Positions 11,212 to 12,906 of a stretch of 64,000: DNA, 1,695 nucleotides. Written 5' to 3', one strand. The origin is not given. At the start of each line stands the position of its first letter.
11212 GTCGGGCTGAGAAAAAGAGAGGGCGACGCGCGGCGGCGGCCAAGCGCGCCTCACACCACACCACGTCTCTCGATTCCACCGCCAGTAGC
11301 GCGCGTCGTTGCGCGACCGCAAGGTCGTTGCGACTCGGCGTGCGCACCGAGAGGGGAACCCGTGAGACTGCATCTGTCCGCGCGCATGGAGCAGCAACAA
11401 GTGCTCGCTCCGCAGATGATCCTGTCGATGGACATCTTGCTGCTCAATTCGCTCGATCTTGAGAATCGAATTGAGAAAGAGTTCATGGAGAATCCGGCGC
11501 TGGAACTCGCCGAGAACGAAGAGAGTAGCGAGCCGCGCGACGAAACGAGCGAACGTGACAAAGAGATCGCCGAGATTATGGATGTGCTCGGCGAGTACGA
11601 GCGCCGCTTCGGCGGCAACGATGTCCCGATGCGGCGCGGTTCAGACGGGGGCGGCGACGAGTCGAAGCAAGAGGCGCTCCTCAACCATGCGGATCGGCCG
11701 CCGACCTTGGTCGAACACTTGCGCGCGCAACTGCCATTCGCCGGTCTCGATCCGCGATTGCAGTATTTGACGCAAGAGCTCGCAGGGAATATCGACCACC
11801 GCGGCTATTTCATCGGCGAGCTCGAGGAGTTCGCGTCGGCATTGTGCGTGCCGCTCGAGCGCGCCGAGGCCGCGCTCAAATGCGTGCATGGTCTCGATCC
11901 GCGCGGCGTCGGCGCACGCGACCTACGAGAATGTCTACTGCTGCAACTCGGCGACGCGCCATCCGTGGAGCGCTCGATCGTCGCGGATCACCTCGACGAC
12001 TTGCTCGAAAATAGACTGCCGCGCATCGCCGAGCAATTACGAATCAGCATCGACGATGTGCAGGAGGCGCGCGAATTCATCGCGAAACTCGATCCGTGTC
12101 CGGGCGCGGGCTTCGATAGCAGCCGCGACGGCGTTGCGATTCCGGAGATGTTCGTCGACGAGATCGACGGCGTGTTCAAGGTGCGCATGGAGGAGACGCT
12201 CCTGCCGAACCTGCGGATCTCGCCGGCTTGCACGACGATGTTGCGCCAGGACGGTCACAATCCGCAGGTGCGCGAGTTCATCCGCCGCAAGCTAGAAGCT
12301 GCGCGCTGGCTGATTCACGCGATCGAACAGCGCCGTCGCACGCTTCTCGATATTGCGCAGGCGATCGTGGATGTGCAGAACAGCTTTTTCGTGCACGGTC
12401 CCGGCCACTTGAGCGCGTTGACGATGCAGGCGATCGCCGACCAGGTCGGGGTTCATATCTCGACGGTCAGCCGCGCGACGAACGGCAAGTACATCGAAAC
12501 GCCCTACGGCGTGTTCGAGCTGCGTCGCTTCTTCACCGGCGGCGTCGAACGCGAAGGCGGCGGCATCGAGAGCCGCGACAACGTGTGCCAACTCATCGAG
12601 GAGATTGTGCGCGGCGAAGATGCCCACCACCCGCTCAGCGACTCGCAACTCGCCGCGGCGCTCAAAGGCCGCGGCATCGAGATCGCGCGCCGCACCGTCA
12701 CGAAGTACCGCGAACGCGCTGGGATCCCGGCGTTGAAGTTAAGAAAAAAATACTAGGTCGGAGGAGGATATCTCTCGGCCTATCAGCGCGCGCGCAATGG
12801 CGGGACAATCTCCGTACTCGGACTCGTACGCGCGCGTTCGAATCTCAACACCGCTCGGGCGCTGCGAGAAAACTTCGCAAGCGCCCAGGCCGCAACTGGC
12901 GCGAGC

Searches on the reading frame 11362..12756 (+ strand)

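Call 49: search_protein_families(library=pfam, proteins=[window:11362-12756:+], max_evalue=0.001)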
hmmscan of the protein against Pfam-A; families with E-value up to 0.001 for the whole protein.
window:11362-12756:+ (464 aa): 3 families
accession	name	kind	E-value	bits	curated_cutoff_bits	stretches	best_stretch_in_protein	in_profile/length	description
PF04552.19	Sigma54_DBD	-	8.4e-55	185.3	22.8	1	305-462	2-159/160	Sigma-54, DNA binding domain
PF04963.19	Sigma54_CBD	-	2.7e-47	161.3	22.9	1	109-288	5-183/185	Sigma-54 factor, core binding domain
PF00309.25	Sigma54_AID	-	2.7e-12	46.8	23.8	1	5-49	2-46/46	Sigma-54 factor, Activator interacting domain (AID)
